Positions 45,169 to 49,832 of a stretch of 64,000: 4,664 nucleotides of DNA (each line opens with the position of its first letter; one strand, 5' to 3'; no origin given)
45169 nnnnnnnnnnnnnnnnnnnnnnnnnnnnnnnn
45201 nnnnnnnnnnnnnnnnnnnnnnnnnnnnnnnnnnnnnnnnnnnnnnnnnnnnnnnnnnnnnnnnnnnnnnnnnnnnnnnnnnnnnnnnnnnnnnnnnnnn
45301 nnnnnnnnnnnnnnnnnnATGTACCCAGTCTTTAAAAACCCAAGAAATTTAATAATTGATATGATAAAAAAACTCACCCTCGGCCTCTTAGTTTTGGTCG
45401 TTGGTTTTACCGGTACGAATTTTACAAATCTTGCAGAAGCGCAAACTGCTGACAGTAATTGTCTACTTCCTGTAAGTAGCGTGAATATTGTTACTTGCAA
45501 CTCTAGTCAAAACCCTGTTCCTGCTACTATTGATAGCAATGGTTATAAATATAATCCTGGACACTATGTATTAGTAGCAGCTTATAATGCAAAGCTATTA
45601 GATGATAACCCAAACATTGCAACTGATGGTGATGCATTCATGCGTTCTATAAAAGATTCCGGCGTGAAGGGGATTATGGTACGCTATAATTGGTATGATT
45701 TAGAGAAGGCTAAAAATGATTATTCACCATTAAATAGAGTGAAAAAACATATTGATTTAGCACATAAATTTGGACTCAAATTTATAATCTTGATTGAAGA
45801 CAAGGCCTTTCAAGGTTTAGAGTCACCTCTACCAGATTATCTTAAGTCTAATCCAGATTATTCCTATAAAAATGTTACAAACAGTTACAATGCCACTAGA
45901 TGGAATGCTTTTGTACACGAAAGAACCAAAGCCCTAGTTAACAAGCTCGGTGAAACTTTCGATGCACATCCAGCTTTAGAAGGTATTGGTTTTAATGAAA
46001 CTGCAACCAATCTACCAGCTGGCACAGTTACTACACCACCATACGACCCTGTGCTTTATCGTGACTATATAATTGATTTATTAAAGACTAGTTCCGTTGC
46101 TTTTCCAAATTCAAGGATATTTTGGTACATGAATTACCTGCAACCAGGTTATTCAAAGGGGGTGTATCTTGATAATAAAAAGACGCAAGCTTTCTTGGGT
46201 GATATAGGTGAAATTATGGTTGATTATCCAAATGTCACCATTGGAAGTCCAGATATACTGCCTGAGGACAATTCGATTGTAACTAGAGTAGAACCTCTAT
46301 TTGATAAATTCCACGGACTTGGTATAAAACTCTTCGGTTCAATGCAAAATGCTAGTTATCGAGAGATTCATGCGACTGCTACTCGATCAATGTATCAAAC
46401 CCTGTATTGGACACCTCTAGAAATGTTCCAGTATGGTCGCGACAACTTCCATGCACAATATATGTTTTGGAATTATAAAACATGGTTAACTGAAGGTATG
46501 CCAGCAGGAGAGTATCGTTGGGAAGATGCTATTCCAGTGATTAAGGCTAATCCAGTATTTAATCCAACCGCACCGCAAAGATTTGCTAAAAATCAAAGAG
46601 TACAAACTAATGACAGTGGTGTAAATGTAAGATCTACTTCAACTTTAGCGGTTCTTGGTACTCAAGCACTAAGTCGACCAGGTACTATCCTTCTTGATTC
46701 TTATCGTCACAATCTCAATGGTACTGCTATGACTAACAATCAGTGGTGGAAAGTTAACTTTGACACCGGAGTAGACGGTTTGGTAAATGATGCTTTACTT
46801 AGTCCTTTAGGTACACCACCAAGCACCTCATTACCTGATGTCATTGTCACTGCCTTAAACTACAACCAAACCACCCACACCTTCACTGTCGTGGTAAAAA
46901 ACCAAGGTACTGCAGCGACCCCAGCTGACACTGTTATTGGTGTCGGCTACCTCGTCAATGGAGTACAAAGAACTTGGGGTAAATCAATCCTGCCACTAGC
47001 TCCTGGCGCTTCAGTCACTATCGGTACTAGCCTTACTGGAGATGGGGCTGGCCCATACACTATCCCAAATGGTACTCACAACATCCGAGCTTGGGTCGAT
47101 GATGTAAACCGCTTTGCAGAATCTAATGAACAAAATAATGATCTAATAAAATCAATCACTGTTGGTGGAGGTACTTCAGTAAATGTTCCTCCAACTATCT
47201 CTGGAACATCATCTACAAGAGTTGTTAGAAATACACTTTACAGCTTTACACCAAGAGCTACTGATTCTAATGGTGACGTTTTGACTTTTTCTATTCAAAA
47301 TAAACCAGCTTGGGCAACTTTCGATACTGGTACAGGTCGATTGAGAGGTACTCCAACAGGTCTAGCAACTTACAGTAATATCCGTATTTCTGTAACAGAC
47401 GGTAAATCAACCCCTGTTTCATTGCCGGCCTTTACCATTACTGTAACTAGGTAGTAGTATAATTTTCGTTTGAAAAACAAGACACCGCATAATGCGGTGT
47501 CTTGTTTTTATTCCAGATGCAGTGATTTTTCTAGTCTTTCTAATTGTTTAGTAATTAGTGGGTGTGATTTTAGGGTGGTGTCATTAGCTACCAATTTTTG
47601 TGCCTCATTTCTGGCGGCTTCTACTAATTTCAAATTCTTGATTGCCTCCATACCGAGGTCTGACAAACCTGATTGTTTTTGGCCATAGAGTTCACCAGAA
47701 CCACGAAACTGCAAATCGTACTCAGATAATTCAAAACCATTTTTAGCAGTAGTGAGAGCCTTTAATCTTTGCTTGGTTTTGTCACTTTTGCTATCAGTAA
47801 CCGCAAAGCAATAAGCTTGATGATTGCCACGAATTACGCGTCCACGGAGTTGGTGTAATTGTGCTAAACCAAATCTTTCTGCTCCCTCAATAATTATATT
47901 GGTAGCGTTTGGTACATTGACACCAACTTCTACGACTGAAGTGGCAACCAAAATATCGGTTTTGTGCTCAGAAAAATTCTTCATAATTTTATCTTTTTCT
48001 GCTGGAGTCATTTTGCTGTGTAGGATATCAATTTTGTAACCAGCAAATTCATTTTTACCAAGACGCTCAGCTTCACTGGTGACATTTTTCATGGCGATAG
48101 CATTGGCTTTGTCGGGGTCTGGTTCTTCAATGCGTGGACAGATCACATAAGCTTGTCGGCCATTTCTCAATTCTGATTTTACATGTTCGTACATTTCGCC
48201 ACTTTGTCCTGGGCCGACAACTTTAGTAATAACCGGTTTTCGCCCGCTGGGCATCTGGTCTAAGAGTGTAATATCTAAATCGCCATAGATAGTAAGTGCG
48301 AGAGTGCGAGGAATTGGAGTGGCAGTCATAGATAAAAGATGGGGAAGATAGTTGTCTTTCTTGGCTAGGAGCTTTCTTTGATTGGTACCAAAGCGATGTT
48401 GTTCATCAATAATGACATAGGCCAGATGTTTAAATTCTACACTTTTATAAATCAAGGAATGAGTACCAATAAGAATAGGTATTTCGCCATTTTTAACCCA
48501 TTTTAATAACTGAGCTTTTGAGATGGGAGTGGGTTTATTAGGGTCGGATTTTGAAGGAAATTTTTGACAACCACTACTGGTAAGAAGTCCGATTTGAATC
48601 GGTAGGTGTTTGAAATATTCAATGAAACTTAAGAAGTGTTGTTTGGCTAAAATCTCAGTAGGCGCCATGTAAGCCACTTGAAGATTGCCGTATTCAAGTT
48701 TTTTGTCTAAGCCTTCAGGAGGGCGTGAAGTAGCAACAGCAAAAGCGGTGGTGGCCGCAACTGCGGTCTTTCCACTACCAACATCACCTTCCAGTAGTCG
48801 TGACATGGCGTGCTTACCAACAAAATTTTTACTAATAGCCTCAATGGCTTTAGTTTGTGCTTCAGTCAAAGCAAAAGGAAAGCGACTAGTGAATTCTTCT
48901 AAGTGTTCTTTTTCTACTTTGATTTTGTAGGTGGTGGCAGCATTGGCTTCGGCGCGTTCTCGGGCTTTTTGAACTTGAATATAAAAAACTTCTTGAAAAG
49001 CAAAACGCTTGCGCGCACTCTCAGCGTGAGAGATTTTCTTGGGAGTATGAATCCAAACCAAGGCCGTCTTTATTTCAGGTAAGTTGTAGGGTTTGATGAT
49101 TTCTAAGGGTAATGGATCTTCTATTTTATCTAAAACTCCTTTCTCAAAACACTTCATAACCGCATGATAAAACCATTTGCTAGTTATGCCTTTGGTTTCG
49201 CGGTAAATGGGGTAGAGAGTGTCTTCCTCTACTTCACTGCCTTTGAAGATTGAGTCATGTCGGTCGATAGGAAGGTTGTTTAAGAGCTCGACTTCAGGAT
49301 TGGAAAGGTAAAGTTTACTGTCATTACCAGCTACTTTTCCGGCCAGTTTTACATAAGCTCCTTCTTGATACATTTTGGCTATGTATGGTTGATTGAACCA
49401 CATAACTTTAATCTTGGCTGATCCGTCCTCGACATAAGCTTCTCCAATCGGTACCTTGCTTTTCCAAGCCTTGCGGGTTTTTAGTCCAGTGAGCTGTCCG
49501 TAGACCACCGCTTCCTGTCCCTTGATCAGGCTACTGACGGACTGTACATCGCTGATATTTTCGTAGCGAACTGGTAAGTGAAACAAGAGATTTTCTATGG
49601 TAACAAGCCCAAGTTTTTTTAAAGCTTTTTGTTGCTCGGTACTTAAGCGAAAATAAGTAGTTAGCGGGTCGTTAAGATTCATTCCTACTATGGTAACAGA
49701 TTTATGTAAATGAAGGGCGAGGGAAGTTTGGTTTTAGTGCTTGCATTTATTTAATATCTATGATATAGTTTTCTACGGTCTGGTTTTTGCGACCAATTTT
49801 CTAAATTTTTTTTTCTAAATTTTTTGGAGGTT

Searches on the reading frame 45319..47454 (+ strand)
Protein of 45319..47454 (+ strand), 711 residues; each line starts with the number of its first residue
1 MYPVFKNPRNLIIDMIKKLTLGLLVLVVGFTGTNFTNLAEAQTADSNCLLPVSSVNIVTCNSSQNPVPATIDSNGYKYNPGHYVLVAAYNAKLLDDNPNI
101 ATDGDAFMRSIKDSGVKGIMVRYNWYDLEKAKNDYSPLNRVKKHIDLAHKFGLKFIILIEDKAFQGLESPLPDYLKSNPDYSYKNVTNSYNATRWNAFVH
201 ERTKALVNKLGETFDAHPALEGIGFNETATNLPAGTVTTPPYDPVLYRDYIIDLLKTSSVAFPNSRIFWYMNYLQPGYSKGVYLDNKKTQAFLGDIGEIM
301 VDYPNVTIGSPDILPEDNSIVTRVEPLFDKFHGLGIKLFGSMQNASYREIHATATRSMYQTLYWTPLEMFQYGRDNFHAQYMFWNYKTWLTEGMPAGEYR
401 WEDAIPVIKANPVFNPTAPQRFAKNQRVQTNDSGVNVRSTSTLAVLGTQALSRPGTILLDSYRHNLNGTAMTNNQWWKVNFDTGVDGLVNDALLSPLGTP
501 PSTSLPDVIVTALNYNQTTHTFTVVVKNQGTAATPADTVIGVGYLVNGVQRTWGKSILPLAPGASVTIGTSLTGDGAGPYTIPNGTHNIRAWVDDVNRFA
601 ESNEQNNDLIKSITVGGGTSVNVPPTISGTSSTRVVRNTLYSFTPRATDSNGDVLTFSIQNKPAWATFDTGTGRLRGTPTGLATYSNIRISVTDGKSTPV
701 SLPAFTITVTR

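Call 13: search_protein_families(library=pfam, proteins=[window:45319-47454:+], max_evalue=0.01)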
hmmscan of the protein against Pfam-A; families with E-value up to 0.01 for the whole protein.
window:45319-47454:+ (711 aa): 3 families
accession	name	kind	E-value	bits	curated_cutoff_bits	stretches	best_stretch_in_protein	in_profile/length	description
PF07705.17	CARDB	-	1.8e-08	34.9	22.7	1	514-609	15-99/101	CARDB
PF05345.18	He_PIG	-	2.1e-08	34.9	24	1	624-710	1-96/96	Putative Ig domain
PF01373.23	Glyco_hydro_14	-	0.0034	16.8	27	1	108-204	22-126/402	Glycosyl hydrolase family 14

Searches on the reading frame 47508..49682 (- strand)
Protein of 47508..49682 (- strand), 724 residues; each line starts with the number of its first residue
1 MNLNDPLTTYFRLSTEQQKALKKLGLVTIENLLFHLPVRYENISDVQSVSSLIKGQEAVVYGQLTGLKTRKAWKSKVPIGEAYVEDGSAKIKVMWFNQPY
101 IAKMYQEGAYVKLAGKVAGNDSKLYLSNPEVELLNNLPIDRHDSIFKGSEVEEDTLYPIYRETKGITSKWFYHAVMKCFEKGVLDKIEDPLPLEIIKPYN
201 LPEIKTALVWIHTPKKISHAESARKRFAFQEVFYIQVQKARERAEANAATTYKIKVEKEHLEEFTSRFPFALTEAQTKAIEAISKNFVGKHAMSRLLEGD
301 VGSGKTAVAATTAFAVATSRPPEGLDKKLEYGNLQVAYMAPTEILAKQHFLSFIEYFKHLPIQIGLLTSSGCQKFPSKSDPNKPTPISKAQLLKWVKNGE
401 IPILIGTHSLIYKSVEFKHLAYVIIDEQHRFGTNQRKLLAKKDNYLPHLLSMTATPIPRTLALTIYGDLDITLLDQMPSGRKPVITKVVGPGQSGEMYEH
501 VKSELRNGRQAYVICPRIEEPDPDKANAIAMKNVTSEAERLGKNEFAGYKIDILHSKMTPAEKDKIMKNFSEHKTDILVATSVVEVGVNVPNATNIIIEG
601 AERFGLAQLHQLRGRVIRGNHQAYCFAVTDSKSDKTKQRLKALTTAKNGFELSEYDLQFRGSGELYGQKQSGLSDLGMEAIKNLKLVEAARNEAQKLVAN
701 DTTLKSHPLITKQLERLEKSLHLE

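Call 20: find_related_loci(query=window:47508-49682:-, collection=genome_contigs, flank=6000)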
Query window:47508-49682:- (724 aa) in genome_contigs; peptide patterns used: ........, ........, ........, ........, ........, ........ (x = any residue, [..] = any of these).
290 stretches matched a pattern; 205 encode a relative of the query (tblastn E <= 1e-3); the best 80 are kept; 80 distinct loci.
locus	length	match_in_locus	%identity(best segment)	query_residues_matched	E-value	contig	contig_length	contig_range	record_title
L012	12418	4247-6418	92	1-724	0e+0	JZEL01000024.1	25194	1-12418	MAG: Parcubacteria bacterium OLB19 UZ19_OD100CONTIG000024, whole genome shotgun sequence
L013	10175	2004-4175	81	1-724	0e+0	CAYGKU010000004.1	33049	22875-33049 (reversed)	MAG TPA_asm: uncultured Candidatus Saccharibacteria bacterium isolate ERP116193_co2_378 genome assembly, contig: NODE_33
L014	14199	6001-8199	82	1-724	0e+0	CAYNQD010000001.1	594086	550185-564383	MAG TPA_asm: uncultured Candidatus Saccharibacteria bacterium isolate SRP344714_co2_382 genome assembly, contig: NODE_6_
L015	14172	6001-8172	75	1-724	0e+0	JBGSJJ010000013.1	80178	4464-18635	MAG: Candidatus Paceibacteria bacterium isolate JTS-AC154 k141_4522948, whole genome shotgun sequence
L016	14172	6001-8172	74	1-724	0e+0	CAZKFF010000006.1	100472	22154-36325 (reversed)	MAG TPA_asm: uncultured Candidatus Saccharibacteria bacterium isolate SRP263527_co2_181 genome assembly, contig: NODE_11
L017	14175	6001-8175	77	1-724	0e+0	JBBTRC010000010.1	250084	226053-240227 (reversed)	MAG: Patescibacteria group bacterium isolate H41-bin044_1 H41_bin044_1_000000000010, whole genome shotgun sequence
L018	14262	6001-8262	73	1-724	0e+0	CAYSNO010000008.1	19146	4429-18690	MAG TPA_asm: uncultured Candidatus Saccharibacteria bacterium isolate SRP342105_co1_172 genome assembly, contig: NODE_38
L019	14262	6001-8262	74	1-724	0e+0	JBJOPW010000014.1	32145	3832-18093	MAG: Candidatus Parcubacteria bacterium isolate whiteclaycreek2_2019_sw_WHONDRS-S19S_0038_A_bin.8 scaffold_0000218, whol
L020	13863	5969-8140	75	1-724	0e+0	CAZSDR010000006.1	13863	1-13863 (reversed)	MAG TPA_asm: uncultured Candidatus Saccharibacteria bacterium isolate SRP329715_co2_182 genome assembly, contig: NODE_83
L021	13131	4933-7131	74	5-724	0e+0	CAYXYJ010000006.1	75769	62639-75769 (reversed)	MAG TPA_asm: uncultured Candidatus Saccharibacteria bacterium isolate binchicken_co179_48 genome assembly, contig: NODE_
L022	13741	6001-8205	75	1-724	0e+0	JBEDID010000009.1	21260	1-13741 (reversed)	MAG: Candidatus Parcubacteria bacterium isolate NASQAN2015_010_A_bin.14 scaffold_000080, whole genome shotgun sequence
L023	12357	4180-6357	74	1-724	0e+0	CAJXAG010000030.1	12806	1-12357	TPA_asm: uncultured bacterium isolate ERR599159_bin.108_MetaBAT_v2.12.1_MAG genome assembly, contig: NODE_2251_length_12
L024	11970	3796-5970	76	1-724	0e+0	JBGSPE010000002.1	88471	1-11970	MAG: Candidatus Paceibacteria bacterium isolate JTS-AC297 k141_2292317, whole genome shotgun sequence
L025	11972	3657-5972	71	1-724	0e+0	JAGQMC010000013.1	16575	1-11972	MAG: Candidatus Kaiserbacteria bacterium isolate HKST-UBA32 k127_1317544, whole genome shotgun sequence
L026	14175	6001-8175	75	1-724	0e+0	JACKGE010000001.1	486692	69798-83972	MAG: Candidatus Nomurabacteria bacterium isolate HK-STAS-PATE-26 HK-STAS-PATE-26_1, whole genome shotgun sequence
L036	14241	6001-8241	72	1-724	0e+0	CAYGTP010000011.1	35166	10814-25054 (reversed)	MAG TPA_asm: uncultured Candidatus Saccharibacteria bacterium isolate ERP117304_co2_175 genome assembly, contig: NODE_10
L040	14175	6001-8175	72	4-724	0e+0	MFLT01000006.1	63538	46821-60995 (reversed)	MAG: Candidatus Kaiserbacteria bacterium RIFCSPLOWO2_01_FULL_45_25 rifcsplowo2_01_scaffold_2019, whole genome shotgun se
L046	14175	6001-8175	72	4-724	0e+0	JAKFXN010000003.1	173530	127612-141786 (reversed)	MAG: Candidatus Parcubacteria bacterium isolate ND3_Bin_27 ND3_0000007, whole genome shotgun sequence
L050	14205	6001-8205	74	1-724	0e+0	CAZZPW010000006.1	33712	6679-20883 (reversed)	MAG TPA_asm: uncultured Candidatus Saccharibacteria bacterium isolate binchicken_co13_220 genome assembly, contig: NODE_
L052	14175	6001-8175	71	4-724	0e+0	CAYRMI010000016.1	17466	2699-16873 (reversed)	MAG TPA_asm: uncultured Candidatus Saccharibacteria bacterium isolate SRP300315_co1_16 genome assembly, contig: NODE_149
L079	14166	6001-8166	57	1-724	0e+0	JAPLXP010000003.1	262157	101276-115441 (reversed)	MAG: Candidatus Nomurabacteria bacterium isolate LacPavin_0818_WC45_MAG_37_43 LacPavin_0818_WC45_scaffold_150134, whole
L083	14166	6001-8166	57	1-724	0e+0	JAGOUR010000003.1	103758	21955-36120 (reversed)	MAG: Candidatus Paceibacterota bacterium isolate Gw_Eff_bin_515 Gw_Eff_237_length_103758_cov_7.472552, whole genome shot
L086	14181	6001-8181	57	1-724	0e+0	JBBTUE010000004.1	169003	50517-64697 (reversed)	MAG: Patescibacteria group bacterium isolate H43-bin024_1 H43_bin024_1_000000000004, whole genome shotgun sequence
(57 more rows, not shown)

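Call 55: search_protein_families(library=ncbifam, proteins=[L012:3472-4104:-, L014:5227-5880:-], max_evalue=0.1)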
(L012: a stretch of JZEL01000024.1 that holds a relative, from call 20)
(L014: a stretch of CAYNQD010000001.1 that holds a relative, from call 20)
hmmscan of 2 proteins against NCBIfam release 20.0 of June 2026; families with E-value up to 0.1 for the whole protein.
L012:3472-4104:- (211 aa): 12 families
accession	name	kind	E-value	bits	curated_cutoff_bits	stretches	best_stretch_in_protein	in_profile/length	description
NF038126.1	PEP_CTERM_FxDxF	subfamily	8.3e-09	35.9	50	1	155-188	131-164/165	FxDxF family PEP-CTERM protein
NF038129.1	PEP_NF038129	equivalog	1.1e-06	28.6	65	1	152-189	152-194/194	NF038129 family PEP-CTERM protein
NF038120.1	PEP_CTERM_QFxxD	subfamily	1.2e-05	25.3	80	1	158-188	185-213/215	NF038120 family PEP-CTERM protein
NF038119.1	PEP_CTERM_MHFG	equivalog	6.5e-05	23.4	100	1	160-189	230-259/260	MHFG family PEP-CTERM protein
TIGR02595.1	PEP_CTERM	domain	0.00041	21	16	1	166-188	1-21/24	PEP-CTERM sorting domain-containing protein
NF038124.1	PEP_CTERM_TLD_A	exception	0.00069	19.3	100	1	162-189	207-234/235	PEP_CTERM-anchored TLD domain-containing protein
NF008630.0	PRK11618.1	equivalog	0.00089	18.6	363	1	66-146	28-106/331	galactofuranose ABC transporter, permease protein YjfF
NF035944.1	PEPxxWA-CTERM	domain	0.0014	18.5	35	1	166-188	1-23/24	PEPxxWA-CTERM sorting domain-containing protein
NF038118.1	PEP_CTERM_CCXG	equivalog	0.0033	17.1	90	1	159-188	169-198/199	CCXG family PEP-CTERM protein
NF033947.0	PEP-cistern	hypoth_equivalog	0.034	13.9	60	1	158-188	165-195/195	cistern family PEP-CTERM protein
NF041538.1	PEP_EDSA_1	subfamily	0.041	13.5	100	1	160-188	277-306/307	EDSAP-1 family PEP-CTERM protein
NF038125.1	PEP_CTERM_THxN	subfamily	0.076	12.6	85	0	160-188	216-245/246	THxN family PEP-CTERM protein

L014:5227-5880:- (218 aa): 11 families
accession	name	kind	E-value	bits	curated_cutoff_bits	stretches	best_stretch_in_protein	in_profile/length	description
NF038125.1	PEP_CTERM_THxN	subfamily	1.3e-05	24.9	85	1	174-203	214-241/246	THxN family PEP-CTERM protein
NF041538.1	PEP_EDSA_1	subfamily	4.4e-05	23.3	100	1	178-207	276-306/307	EDSAP-1 family PEP-CTERM protein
NF038129.1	PEP_NF038129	equivalog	8.1e-05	22.5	65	1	155-204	138-190/194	NF038129 family PEP-CTERM protein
NF038124.1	PEP_CTERM_TLD_A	exception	0.00028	20.5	100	1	174-207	205-233/235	PEP_CTERM-anchored TLD domain-containing protein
NF041927.1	Xrt_dep_XDP1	equivalog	0.00079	19.5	125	1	159-202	185-236/242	exosortase-dependent surface protein XDP1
NF038120.1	PEP_CTERM_QFxxD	subfamily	0.00091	19.2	80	1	175-202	183-208/215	NF038120 family PEP-CTERM protein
TIGR02595.1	PEP_CTERM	domain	0.0031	18.2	16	1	185-201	1-15/24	PEP-CTERM sorting domain-containing protein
NF038126.1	PEP_CTERM_FxDxF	subfamily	0.0062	16.8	50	1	179-203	136-160/165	FxDxF family PEP-CTERM protein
NF033554.9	floc_PepA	equivalog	0.0071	16.2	80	1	123-205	180-257/261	flocculation-associated PEP-CTERM protein PepA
NF033947.0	PEP-cistern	hypoth_equivalog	0.012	15.4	60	1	176-205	164-193/195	cistern family PEP-CTERM protein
NF038118.1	PEP_CTERM_CCXG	equivalog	0.041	13.5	90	1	175-205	166-196/199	CCXG family PEP-CTERM protein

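Call 66: search_protein_families(library=pfam, proteins=[L050:8448-9287:+, L046:1668-2555:-, L052:2595-3467:-, L017:304-1167:+, L040:1693-2559:+, L024:712-1521:+, L079:8946-9689:+, L083:11516-12253:-, L036:9904-10413:-, L086:11279-11734:+], max_evalue=0.1)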
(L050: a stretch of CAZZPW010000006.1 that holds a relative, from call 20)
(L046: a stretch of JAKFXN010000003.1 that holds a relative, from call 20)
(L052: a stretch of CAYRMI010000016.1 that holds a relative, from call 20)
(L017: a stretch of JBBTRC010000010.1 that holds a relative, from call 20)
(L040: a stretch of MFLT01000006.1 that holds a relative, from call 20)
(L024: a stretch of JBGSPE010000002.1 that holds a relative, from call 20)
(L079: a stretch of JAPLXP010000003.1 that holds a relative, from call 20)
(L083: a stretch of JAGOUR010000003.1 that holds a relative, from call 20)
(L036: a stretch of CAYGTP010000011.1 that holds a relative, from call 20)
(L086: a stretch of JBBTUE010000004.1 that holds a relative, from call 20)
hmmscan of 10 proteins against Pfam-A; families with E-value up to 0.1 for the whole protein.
L050:8448-9287:+ (280 aa): 2 families
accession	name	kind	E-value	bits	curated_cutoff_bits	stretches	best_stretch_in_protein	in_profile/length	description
PF01925.25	TauE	-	1.7e-16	61.1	32.6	1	47-273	2-234/237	Sulfite exporter TauE/SafE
PF20764.2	DUF6837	-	0.068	13.8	22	0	191-224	37-69/73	Domain of unknown function (DUF6837)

L046:1668-2555:- (296 aa): 1 family
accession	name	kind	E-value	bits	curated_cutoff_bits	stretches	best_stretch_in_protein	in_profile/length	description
PF02535.28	Zip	-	1.1e-38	133.7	35.1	1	13-289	11-321/323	ZIP Zinc transporter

L052:2595-3467:- (291 aa): 2 families
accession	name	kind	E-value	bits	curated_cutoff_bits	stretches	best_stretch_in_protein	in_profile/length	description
PF02535.28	Zip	-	9e-39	134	35.1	1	10-284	10-321/323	ZIP Zinc transporter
PF18910.5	DUF5665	-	0.069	13.7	27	1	208-232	4-28/56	Domain of unknown function (DUF5665)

L017:304-1167:+ (288 aa): 2 families
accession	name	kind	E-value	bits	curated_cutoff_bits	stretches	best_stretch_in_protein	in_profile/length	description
PF00950.22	ABC-3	-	1.2e-83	281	20.1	1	15-270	1-257/258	ABC 3 transport family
PF01032.23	FecCD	-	5.6e-06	26.1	26.5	1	69-245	101-282/311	FecCD transport family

L040:1693-2559:+ (289 aa): 2 families
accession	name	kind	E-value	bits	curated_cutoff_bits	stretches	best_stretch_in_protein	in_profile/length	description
PF00950.22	ABC-3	-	5.7e-86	288.7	20.1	1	18-273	1-257/258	ABC 3 transport family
PF01032.23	FecCD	-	5.5e-07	29.4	26.5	1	57-251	91-285/311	FecCD transport family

L024:712-1521:+ (270 aa): 1 family
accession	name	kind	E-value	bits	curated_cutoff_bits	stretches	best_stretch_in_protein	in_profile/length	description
PF02535.28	Zip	-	6.3e-37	128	35.1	2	105-263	155-321/323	ZIP Zinc transporter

L079:8946-9689:+ (248 aa): 1 family
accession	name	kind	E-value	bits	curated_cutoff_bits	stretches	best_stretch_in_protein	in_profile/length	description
PF02535.28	Zip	-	2.4e-26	93.2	35.1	2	90-238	161-314/323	ZIP Zinc transporter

L083:11516-12253:- (246 aa): 1 family
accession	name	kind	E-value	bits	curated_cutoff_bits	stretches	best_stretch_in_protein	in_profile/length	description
PF02535.28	Zip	-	6.3e-07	29.4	35.1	2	87-191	163-281/323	ZIP Zinc transporter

L036:9904-10413:- (170 aa): 1 family
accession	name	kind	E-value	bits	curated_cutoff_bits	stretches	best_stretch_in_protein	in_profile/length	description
PF10688.14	Imp-YgjV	-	9.1e-31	107.3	23.5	1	7-163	2-158/159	Bacterial inner membrane protein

L086:11279-11734:+ (152 aa): 0 families
